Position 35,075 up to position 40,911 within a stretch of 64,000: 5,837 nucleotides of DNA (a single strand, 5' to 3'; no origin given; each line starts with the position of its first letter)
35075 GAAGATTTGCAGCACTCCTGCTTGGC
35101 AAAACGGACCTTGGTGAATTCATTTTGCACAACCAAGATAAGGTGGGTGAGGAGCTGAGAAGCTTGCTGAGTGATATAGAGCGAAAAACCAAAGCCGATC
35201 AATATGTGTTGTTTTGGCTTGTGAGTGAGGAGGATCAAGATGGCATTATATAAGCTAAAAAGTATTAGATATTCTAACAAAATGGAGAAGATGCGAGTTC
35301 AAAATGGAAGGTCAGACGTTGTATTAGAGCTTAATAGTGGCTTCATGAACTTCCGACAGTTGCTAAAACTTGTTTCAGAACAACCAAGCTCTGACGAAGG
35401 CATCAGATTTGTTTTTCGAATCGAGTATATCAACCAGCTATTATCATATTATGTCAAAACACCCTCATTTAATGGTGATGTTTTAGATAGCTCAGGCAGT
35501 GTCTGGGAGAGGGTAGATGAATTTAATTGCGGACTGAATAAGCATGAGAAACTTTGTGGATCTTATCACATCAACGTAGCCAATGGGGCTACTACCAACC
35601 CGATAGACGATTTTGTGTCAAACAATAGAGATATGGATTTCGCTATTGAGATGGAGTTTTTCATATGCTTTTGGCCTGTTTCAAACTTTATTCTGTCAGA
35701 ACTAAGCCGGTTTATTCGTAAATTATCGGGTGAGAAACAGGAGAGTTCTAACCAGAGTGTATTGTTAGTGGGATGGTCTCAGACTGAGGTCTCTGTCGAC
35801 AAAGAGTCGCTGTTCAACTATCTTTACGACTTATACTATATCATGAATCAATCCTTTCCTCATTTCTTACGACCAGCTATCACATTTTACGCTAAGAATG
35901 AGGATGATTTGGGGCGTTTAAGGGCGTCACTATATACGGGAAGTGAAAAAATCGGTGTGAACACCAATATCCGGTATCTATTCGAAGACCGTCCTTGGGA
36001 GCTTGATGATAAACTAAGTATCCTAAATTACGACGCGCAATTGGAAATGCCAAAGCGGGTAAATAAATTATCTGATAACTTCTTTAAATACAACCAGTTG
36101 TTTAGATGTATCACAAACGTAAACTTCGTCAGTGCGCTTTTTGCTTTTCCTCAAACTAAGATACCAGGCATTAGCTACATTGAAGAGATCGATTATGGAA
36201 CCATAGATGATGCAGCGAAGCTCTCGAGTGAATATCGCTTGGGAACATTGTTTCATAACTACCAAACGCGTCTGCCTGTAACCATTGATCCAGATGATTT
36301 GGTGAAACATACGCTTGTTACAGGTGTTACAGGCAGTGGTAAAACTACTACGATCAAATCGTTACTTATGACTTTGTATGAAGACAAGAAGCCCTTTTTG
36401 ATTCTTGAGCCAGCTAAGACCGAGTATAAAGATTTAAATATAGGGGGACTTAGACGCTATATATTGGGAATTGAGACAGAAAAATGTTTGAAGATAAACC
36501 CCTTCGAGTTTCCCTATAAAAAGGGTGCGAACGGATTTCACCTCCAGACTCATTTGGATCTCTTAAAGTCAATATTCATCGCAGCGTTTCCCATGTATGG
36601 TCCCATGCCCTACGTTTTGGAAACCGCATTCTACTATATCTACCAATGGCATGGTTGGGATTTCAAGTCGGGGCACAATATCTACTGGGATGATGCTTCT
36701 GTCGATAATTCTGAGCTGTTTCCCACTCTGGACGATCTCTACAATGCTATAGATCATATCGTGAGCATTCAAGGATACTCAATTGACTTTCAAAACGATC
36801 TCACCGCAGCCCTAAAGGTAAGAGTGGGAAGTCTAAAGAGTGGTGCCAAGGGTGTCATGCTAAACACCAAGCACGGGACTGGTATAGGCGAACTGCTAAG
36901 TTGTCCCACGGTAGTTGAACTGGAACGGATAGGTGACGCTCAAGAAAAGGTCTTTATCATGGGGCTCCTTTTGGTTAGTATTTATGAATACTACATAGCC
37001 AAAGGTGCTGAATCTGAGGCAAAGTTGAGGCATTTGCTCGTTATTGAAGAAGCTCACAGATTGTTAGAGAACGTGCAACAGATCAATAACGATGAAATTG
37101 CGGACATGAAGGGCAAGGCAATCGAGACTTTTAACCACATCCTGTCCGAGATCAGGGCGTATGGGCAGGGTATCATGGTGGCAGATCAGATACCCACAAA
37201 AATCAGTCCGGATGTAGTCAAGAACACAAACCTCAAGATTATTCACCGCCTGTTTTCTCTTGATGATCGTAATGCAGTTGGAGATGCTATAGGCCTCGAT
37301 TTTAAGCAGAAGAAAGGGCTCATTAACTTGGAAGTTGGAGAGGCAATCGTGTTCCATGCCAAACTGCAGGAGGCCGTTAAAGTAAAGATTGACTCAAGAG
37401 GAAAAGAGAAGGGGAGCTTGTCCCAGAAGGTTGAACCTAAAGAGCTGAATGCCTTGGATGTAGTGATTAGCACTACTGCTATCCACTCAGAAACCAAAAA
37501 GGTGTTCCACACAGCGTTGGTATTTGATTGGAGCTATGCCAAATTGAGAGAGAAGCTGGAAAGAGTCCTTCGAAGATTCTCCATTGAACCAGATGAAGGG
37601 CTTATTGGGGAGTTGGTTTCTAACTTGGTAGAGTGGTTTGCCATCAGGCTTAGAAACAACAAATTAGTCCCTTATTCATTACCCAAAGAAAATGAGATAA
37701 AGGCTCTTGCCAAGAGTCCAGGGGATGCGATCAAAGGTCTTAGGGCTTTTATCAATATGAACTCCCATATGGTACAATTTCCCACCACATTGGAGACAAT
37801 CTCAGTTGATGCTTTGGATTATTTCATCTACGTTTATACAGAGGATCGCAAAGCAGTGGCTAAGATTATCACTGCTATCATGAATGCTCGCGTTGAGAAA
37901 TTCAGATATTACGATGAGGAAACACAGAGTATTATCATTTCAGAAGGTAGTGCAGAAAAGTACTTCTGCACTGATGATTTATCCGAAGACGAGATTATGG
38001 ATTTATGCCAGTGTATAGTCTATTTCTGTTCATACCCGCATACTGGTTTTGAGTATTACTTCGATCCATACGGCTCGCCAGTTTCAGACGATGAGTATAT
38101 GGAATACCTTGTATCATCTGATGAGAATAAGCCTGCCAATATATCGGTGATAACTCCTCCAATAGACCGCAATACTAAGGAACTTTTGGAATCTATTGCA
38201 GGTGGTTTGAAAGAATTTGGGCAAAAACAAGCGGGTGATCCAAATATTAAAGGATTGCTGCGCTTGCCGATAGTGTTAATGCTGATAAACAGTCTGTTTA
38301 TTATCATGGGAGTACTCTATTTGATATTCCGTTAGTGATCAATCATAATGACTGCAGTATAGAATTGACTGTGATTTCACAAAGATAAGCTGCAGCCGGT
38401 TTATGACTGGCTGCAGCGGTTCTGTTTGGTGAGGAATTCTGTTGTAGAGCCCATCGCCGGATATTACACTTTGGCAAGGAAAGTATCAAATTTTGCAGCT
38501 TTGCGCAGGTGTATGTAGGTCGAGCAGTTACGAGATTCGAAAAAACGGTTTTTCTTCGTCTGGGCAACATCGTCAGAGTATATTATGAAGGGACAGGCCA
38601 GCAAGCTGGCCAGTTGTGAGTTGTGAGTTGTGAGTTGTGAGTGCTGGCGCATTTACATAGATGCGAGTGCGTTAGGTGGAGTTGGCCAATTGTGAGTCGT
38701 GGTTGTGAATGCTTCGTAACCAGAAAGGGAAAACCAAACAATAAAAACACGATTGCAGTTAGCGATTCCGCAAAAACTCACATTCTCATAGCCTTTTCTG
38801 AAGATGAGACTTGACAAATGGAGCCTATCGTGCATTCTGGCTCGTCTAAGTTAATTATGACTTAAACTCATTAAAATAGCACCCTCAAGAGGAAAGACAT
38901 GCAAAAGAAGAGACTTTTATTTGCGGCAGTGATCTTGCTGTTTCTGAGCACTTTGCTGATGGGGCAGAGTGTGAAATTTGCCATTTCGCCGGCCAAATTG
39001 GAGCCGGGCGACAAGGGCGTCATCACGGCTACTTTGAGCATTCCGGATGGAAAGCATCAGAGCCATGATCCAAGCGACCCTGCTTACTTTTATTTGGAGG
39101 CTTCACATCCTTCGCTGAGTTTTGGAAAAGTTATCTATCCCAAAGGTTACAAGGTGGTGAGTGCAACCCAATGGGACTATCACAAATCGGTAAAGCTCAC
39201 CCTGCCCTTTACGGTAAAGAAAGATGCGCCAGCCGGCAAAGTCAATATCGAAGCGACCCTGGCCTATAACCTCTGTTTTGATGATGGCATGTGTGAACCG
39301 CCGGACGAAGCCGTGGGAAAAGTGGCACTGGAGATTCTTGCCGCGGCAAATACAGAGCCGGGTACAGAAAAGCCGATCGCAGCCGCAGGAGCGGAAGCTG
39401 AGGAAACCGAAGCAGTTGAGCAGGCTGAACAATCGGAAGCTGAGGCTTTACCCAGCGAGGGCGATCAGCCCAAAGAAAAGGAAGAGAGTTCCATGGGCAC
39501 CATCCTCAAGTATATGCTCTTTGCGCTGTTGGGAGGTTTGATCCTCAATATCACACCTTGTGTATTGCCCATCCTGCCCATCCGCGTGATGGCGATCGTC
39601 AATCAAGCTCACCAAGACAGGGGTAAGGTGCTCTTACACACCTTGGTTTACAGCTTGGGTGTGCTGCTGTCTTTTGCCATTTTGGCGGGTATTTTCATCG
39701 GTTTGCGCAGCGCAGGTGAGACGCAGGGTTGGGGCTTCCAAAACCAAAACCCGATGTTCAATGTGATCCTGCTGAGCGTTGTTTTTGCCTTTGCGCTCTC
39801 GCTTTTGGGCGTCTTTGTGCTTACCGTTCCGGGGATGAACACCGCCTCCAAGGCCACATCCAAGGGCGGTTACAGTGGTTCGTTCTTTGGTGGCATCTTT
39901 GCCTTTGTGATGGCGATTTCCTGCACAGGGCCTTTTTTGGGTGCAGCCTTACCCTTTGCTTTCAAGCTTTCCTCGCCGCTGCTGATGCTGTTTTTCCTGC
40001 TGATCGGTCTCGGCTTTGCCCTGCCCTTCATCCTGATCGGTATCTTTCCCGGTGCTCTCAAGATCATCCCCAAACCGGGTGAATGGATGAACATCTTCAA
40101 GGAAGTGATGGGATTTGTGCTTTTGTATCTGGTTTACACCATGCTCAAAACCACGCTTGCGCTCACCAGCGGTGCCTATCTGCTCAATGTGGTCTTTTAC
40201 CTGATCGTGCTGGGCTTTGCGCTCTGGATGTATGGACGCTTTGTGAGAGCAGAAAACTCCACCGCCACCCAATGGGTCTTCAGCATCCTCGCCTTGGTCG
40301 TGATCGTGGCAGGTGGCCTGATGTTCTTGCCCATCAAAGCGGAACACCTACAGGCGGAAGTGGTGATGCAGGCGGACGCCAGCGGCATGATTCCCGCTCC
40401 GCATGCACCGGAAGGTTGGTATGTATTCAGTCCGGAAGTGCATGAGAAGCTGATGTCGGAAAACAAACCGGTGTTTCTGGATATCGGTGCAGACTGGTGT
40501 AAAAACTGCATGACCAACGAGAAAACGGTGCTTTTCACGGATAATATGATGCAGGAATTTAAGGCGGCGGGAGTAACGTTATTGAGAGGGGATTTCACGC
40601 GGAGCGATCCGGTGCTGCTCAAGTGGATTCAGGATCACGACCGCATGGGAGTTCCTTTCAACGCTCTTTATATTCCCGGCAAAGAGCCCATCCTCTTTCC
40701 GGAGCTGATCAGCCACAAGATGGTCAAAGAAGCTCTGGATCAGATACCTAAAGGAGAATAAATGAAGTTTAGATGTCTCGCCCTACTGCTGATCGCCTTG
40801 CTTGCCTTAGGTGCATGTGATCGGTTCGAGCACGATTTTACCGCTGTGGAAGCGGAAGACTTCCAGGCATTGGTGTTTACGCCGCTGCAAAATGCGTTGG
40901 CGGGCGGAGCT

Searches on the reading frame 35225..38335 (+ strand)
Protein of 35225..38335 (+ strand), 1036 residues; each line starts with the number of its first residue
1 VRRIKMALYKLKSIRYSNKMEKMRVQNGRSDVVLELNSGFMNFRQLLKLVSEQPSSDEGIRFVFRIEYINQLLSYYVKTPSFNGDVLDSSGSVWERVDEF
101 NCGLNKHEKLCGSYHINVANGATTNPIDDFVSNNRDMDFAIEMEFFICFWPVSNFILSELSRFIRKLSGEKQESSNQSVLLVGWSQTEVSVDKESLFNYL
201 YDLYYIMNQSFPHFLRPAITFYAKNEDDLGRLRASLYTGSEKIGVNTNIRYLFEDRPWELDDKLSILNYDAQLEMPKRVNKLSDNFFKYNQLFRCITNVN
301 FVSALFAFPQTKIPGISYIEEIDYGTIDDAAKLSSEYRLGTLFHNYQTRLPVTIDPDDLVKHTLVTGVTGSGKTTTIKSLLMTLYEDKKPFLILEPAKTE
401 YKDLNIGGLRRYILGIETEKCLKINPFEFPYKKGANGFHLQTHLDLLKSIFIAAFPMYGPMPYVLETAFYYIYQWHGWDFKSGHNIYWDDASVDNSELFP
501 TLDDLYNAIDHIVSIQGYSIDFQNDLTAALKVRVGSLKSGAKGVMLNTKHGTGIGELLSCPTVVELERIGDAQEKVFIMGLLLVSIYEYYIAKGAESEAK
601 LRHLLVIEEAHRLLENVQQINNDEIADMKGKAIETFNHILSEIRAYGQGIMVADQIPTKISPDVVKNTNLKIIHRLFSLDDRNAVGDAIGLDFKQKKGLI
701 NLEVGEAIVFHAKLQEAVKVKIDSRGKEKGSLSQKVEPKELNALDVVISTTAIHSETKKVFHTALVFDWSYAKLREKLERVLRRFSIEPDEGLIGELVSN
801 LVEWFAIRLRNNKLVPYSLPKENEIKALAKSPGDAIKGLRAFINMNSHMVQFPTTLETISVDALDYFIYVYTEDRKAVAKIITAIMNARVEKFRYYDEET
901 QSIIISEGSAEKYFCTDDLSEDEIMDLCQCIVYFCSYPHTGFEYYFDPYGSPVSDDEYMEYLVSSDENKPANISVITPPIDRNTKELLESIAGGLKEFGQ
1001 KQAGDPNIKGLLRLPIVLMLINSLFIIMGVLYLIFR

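Call 30: search_protein_families(library=pfam, proteins=[window:35225-38335:+], max_evalue=0.001)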
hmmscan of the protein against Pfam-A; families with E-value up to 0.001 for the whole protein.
window:35225-38335:+ (1036 aa): 6 families
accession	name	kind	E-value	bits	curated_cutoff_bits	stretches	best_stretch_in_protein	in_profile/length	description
PF01935.23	DUF87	-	9.8e-11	42.6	23.2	1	338-432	2-95/220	Helicase HerA, central domain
PF13401.12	AAA_22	-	8.5e-06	26.6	27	0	362-404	7-50/130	AAA domain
PF01580.24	FtsK_SpoIIIE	-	3.2e-05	23.9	24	1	341-390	21-69/221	FtsK/SpoIIIE family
PF05872.18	HerA_C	-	3.6e-05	23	22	0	351-386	12-47/502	Helicase HerA-like C-terminal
PF00437.27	T2SSE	-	0.00033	19.9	24.9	1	363-395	145-177/370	Type II/IV secretion system protein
PF10412.15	TrwB_AAD_bind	-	0.00034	20.1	20.5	0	355-393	10-48/387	Type IV secretion-system coupling protein DNA-binding domain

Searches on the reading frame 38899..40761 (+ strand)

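Call 30: search_protein_families(library=pfam, proteins=[window:38899-40761:+], max_evalue=0.001)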
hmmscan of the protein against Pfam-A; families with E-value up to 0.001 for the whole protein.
window:38899-40761:+ (620 aa): 4 families
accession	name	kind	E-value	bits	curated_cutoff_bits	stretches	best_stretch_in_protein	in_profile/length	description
PF02683.22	DsbD_TM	-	2.6e-22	79.6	27.1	1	206-418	5-217/219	Cytochrome C biogenesis protein transmembrane domain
PF13899.12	Thioredoxin_7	-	2e-10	41.1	27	1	508-592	3-82/83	Thioredoxin-like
PF03190.21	Thioredox_DsbH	-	6.7e-05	23.4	27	1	502-549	17-63/163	Protein of unknown function, DUF255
PF11412.14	DsbD_N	-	0.00052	20.5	25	1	75-139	51-114/119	Thiol:disulfide interchange protein DsbD, N-terminal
